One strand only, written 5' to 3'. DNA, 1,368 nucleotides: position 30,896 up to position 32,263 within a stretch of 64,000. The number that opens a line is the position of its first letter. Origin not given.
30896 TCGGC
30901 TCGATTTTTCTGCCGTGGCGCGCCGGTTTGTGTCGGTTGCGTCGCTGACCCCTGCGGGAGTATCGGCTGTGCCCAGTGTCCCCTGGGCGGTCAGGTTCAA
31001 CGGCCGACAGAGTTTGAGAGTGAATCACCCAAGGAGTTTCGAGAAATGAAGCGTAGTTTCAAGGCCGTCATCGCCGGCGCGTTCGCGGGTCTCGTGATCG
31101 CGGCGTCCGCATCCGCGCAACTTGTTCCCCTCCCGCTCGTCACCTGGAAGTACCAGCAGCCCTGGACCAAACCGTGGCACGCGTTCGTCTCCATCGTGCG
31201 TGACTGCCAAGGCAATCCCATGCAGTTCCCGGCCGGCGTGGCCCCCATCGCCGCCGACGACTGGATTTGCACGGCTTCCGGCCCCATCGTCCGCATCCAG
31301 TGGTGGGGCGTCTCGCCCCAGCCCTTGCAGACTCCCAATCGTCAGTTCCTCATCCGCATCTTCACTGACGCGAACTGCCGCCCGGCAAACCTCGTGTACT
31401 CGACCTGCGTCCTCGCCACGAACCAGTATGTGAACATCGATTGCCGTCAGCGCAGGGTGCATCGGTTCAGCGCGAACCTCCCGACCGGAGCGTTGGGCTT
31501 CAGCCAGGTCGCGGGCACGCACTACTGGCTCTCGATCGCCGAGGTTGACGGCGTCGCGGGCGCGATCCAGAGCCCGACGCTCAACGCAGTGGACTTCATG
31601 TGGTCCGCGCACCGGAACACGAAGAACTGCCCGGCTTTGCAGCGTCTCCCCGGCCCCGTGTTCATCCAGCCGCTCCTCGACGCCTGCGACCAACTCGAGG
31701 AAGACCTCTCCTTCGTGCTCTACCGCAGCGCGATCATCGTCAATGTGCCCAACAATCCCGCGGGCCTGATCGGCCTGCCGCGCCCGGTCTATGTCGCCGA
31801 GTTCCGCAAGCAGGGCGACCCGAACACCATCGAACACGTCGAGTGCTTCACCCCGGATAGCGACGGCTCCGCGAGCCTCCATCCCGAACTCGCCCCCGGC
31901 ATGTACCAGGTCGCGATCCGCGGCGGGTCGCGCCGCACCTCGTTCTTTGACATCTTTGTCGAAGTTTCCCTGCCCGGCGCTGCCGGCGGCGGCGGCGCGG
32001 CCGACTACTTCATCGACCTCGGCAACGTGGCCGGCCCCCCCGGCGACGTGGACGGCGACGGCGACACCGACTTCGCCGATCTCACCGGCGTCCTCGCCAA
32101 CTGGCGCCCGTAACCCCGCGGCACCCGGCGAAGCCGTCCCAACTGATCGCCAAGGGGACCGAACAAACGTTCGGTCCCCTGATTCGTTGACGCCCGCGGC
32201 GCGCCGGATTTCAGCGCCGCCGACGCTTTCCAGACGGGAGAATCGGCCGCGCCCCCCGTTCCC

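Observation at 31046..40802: Tandem recently duplicated secreted proteins and a 1171-aa S1/P-domain protease share a dockerin-like C-terminal tag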

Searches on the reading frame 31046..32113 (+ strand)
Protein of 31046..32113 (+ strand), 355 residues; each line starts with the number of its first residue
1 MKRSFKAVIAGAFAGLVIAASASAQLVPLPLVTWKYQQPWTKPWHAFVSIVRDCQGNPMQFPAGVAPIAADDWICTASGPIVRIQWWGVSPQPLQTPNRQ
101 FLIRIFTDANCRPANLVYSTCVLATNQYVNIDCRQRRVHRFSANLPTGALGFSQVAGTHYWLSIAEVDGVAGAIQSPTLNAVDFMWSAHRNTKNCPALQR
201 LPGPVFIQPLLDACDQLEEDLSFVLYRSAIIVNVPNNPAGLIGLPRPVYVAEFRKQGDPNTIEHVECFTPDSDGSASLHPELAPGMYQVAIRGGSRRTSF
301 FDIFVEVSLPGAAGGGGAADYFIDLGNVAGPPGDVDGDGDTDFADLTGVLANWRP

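Call 3: search_protein_families(library=pfam, proteins=[window:31046-32113:+], max_evalue=1)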
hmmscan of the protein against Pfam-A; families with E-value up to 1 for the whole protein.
window:31046-32113:+ (355 aa): 1 family
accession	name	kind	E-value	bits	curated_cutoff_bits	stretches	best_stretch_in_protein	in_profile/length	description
PF25470.1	DUF7901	-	6.7e-12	46.2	24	1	63-167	19-151/205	Domain of unknown function (DUF7901)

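Call 4: search_protein_families(library=ncbifam, proteins=[window:31046-32113:+], max_evalue=1)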
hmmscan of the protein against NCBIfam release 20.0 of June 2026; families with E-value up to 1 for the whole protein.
window:31046-32113:+ (355 aa): 0 families

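Call 9: find_homologous_proteins(query=window:31046-32113:+)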
Query window:31046-32113:+ (355 aa): 41 proteins with E <= 0.001 among 8000 candidates.
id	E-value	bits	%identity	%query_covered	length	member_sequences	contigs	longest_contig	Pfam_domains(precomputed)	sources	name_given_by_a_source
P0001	1.0e-244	829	100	100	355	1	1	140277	PF25470.2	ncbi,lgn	-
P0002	1.1e-209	714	86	100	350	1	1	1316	PF25470.2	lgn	-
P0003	1.3e-203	694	83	100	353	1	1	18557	PF25470.2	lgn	-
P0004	2.7e-202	690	83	100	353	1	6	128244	PF25470.2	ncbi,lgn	-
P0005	2.7e-198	677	82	100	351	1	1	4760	PF25470.2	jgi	jgi:hypothetical protein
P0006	1.1e-173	596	74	100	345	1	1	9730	PF25470.2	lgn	-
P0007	1.8e-165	569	72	100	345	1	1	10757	PF25470.2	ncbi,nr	ncbi:MAG: hypothetical protein JNK58_03675 [Phycisphaerae bacterium]|nr:hypothetical protein [Phycis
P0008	1.3e-151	523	68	100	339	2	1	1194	PF25470.2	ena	-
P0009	6.6e-150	517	68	100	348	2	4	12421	PF25470.2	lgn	-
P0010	5.3e-147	508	65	100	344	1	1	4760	PF25470.2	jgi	jgi:hypothetical protein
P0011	7.1e-144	498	64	100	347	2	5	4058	PF25470.2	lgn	-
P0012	2.4e-143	496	65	100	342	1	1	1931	PF25470.2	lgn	-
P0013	1.2e-137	477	62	100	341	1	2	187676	PF25470.2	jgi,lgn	jgi:hypothetical protein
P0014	4.2e-127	442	60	100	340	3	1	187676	PF25470.2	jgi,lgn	jgi:hypothetical protein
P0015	7.5e-117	409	55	100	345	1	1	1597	PF25470.2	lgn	-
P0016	1.0e-107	379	54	100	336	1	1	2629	PF25470.2,PF13620.13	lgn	-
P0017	1.1e-106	375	51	100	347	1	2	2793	PF25470.2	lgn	-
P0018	9.9e-102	359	52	97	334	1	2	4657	PF25470.2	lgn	-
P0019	4.0e-94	334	47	99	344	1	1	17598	PF25470.2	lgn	-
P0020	6.0e-94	333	48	98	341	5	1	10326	PF25470.2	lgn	-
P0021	2.7e-93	331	50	93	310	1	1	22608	PF25470.2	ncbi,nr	ncbi:MAG: hypothetical protein SFZ24_10565, partial [Planctomycetota bacterium]|nr:hypothetical prot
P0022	1.6e-78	282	46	99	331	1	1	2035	PF25470.2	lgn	-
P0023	1.2e-64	237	44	98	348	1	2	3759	PF25470.2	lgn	-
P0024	2.8e-63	232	41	99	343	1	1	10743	PF25470.2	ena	-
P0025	4.2e-47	179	39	99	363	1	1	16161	PF25470.2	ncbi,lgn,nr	ncbi:MAG TPA: hypothetical protein VG797_11950 [Phycisphaerales bacterium]|nr:hypothetical protein [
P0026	4.7e-47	179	41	86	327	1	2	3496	PF25470.2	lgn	-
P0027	9.5e-47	178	38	91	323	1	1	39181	PF25470.2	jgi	jgi:hypothetical protein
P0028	1.3e-44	171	37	90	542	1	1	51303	PF25470.2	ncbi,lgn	-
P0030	2.5e-42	163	37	92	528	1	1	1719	PF25470.2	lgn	-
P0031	2.0e-38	151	36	93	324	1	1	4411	PF25470.2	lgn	-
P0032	2.5e-38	150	36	99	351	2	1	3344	PF25470.2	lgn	-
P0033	4.8e-36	143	34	99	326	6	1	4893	PF25470.2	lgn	-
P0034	1.1e-35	142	35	95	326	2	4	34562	PF25470.2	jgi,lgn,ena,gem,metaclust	metaclust:\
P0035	7.8e-35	139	35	90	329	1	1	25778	PF25470.2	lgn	-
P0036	2.1e-34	137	35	99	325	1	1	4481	PF25470.2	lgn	-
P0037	4.8e-32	130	34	96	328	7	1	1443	PF25470.2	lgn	-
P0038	3.7e-31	127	35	80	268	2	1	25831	PF25470.2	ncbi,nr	ncbi:MAG: hypothetical protein RMM08_01840 [Armatimonadota bacterium]|nr:hypothetical protein [Armat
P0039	3.0e-27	114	36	67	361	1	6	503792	PF25470.2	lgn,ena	-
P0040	1.3e-25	108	33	92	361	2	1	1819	PF25470.2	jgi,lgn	-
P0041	1.3e-25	108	39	63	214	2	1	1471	PF25470.2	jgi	jgi:hypothetical protein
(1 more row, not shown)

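Call 30: predict_structure(alignment_id=A2)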
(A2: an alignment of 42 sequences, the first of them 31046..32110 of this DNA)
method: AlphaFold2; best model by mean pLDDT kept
length: 355 residues; sequences in the alignment: 42
mean_pLDDT: 82.5   pTM: 0.74
mean pLDDT of the five models: 82.5, 82.2, 81.2, 79.9, 79.8
residues with pLDDT >= 90: 140; 70-90: 152; 50-70: 46; < 50: 17
segments of 3 or more residues with pLDDT < 50: 22-30, 313-318
pLDDT, mean of each block of 10 residues (from residue 1): 64 60 45 78 89 91 86 91 93 83 96 96 90 92 87 94 91 75 92 91 76 90 90 74 75 91 90 83 87 87 72 46 81 82 86 67
secondary structure, 60 per line:
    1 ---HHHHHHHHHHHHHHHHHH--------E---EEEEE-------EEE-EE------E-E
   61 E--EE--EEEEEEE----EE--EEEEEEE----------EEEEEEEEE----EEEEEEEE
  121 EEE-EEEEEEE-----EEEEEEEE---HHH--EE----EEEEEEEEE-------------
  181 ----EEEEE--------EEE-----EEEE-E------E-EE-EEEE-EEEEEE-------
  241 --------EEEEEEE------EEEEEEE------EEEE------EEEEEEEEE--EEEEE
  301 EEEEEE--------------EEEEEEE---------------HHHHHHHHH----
elements in order: H4-21 E34-38 E46-48 E68-74 E83-89 E100-108 E113-123 E125-131 E137-144 E159-167 E185-189 E198-200 E206-209 E223-226 E228-233 E249-255 E262-268 E275-278 E285-293 E296-306 E321-327 H343-351

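Call 51: find_encoding_contigs(protein=window:31046-32113:+, flank=10000, max_places=3)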
Protein window:31046-32113:+ (355 aa): 1 contig read that carries it; 1 place shown.
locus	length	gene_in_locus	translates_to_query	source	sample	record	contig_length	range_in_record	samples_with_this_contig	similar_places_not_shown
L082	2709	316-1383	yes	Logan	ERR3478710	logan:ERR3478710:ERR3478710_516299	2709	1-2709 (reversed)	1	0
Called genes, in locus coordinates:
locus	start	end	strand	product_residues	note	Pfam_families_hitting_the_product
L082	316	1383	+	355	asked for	PF25470:DUF7901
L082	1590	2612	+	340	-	PF25470:DUF7901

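Call 53: list_cluster_members(proteins=[window:31046-32110:+, window:32320-33339:+, window:37287-40799:-, P0004, P0013, P0039, P0060, P0050])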
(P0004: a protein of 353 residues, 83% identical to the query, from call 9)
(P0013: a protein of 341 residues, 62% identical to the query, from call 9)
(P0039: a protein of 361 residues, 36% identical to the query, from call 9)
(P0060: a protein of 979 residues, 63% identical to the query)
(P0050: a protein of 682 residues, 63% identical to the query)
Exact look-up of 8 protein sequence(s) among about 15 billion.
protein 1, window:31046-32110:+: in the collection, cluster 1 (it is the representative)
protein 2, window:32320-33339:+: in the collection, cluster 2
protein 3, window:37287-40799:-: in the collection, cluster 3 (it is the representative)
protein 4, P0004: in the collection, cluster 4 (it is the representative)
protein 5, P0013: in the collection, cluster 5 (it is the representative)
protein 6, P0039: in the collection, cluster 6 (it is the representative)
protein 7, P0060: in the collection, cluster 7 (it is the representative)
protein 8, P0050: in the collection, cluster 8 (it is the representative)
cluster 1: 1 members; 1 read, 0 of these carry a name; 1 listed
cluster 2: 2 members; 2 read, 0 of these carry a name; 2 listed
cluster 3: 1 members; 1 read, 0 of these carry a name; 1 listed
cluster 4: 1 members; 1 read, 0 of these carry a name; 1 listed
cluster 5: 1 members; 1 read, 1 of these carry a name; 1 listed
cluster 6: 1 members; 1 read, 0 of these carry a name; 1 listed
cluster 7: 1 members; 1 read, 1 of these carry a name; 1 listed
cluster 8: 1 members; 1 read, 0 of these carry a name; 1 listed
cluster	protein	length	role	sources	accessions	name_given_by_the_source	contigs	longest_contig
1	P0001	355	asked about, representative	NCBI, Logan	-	-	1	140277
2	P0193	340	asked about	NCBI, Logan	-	-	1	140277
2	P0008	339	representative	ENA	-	-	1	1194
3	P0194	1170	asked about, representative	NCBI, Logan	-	-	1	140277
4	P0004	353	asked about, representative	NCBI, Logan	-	-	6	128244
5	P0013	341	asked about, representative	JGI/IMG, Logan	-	hypothetical protein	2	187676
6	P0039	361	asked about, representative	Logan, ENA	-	-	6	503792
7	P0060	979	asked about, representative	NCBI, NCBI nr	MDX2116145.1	MAG: hypothetical protein SFZ24_11090 [Planctomycetota bacterium] | hypothetical protein [Planctomycetota bacterium]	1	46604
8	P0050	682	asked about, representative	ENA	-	-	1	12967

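Call 55: find_encoding_contigs(protein=P0013, flank=10000, max_places=2)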
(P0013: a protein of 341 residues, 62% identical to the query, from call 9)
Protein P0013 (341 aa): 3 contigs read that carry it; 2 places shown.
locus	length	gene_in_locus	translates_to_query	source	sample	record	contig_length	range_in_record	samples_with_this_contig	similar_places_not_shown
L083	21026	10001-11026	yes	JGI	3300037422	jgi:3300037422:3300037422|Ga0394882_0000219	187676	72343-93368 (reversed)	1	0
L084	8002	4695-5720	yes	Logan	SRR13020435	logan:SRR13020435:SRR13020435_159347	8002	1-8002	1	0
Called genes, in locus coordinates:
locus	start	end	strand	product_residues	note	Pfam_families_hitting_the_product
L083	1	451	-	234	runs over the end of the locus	PF00230:MIP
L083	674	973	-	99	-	PF02922:CBM_48 (weak), PF16561:AMPK1_CBM (weak)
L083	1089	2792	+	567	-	-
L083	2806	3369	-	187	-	-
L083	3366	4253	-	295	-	PF04085:MreC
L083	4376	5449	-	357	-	PF00022:Actin (weak), PF06723:MreB_Mbl, PF00012:HSP70, PF14450:FtsA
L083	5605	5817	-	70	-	-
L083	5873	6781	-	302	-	-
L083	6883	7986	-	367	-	PF03130:HEAT_PBS (faint), PF02985:HEAT (faint), PF13646:HEAT_2, PF12717:Cnd1 (faint), PF13646:HEAT_2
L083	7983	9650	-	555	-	PF20154:LNT_N, PF00795:CN_hydrolase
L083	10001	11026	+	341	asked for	PF25470:DUF7901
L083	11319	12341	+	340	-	PF25470:DUF7901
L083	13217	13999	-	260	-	PF00795:CN_hydrolase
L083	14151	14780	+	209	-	-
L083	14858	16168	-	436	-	PF07396:Porin_O_P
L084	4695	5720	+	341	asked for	PF25470:DUF7901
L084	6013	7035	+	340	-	PF25470:DUF7901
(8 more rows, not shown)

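Call 57: search_solved_structures(query=A2, max_evalue=1)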
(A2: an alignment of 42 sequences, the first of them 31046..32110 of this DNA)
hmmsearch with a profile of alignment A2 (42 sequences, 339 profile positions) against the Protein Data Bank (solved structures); distinct sequences matched with E-value up to 1: 16.
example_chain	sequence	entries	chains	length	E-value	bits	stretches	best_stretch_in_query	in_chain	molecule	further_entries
4wi0_B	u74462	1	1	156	0.00017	23.9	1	256-336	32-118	Cellulosomal scaffoldin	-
4u3s_B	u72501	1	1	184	0.00027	23.2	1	245-337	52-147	Cellulosomal scaffoldin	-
2b59_B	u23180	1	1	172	0.013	17.7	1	264-336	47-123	Cellulosomal scaffolding protein A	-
5b8i_B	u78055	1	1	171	0.029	16.5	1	294-333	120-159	Calcineurin subunit B, variant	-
8bl6_A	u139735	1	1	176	0.032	16.4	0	236-303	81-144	dIG14-scdim-EF62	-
3kcp_A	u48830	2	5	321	0.094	14.9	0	264-336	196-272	Cellulosomal-scaffolding protein A | Cellulosome anchoring protein cohesin region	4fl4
4fl4_A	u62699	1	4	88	0.096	14.8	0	312-329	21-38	Glycoside hydrolase family 9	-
8ajy_B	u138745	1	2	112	0.11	14.7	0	309-337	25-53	Dockerin from ScaH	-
5g5d_B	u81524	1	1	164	0.15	14.1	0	264-336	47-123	CELLULOSOMAL-SCAFFOLDING PROTEIN A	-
6tz8_B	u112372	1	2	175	0.28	13.3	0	292-332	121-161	Calcineurin subunit B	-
2rrt_A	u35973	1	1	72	0.3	13.2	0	311-331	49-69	Calmodulin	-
8bl3_A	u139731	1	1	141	0.46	12.6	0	259-303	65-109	scIg12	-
7yag_C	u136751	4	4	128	0.5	12.5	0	27-61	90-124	nanobody head piece of megabody | The nanobody head piece of megabody.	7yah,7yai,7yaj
2y3n_B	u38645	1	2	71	0.51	12.4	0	312-336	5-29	CELLULOSOMAL FAMILY-48 PROCESSIVE GLYCOSIDE HYDROLASE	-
2bec_A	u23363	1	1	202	0.54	12.3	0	292-333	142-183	Calcineurin B homologous protein 2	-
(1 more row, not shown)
